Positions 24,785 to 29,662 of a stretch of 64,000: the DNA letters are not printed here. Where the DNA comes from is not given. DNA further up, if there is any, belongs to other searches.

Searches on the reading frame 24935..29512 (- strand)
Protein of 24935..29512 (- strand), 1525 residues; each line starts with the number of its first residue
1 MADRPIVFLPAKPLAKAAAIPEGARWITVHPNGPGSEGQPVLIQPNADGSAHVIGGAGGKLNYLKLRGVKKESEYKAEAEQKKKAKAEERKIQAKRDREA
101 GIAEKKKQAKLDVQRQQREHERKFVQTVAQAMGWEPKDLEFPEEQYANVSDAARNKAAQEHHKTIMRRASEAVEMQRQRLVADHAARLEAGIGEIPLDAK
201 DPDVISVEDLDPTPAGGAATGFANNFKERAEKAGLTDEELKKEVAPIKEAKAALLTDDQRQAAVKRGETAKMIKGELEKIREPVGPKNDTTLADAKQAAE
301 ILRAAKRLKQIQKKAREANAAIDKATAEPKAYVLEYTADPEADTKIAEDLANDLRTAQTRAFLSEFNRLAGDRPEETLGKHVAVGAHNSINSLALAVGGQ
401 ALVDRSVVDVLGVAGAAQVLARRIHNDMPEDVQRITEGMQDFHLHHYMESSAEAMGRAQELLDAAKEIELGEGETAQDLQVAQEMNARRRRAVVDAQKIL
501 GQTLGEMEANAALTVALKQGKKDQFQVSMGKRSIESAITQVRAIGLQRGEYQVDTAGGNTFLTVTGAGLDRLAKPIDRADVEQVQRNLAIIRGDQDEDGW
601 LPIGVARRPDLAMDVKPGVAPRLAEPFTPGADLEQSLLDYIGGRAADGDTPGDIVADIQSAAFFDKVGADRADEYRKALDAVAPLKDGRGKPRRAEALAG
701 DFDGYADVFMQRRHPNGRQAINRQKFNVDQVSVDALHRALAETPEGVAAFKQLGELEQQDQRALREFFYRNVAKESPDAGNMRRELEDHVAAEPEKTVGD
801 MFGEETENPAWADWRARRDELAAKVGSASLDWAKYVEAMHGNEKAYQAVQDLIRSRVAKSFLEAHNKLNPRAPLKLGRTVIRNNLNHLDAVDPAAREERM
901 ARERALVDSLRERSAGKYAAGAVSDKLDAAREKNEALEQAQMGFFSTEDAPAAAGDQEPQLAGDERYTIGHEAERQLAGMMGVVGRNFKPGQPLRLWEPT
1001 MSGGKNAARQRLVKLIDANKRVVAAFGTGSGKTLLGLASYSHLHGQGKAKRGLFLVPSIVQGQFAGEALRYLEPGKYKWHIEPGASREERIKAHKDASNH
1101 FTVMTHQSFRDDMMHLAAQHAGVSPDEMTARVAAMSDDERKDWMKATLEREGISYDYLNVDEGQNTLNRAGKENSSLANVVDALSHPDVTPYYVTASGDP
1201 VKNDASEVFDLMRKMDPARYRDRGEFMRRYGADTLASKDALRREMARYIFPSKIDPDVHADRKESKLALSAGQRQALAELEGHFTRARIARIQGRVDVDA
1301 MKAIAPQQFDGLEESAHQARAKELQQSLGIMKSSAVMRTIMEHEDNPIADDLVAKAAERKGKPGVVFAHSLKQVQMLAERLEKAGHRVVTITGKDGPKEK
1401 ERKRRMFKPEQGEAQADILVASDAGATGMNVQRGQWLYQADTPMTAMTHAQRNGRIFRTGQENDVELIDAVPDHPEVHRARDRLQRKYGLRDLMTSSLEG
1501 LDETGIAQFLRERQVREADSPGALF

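Call 43: search_protein_families(library=pfam, proteins=[window:24935-29512:-], max_evalue=0.01)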
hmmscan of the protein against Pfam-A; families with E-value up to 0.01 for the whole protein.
window:24935-29512:- (1525 aa): 5 families
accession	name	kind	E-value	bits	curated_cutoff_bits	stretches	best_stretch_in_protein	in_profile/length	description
PF00271.37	Helicase_C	-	1.1e-10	42.2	23.5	1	1357-1460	11-110/110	Helicase conserved C-terminal domain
PF04851.21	ResIII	-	1.7e-07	31.7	22.5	1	1011-1113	14-114/164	Type III restriction enzyme, res subunit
PF00270.35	DEAD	-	2.5e-05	24.5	26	1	1010-1114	5-109/167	DEAD/DEAH box helicase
PF00176.29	SNF2-rel_dom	-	0.00013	21.6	24.9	1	1028-1248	26-212/290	SNF2-related domain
PF13676.11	TIR_2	-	0.0051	17.7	28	0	1373-1406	12-44/122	TIR domain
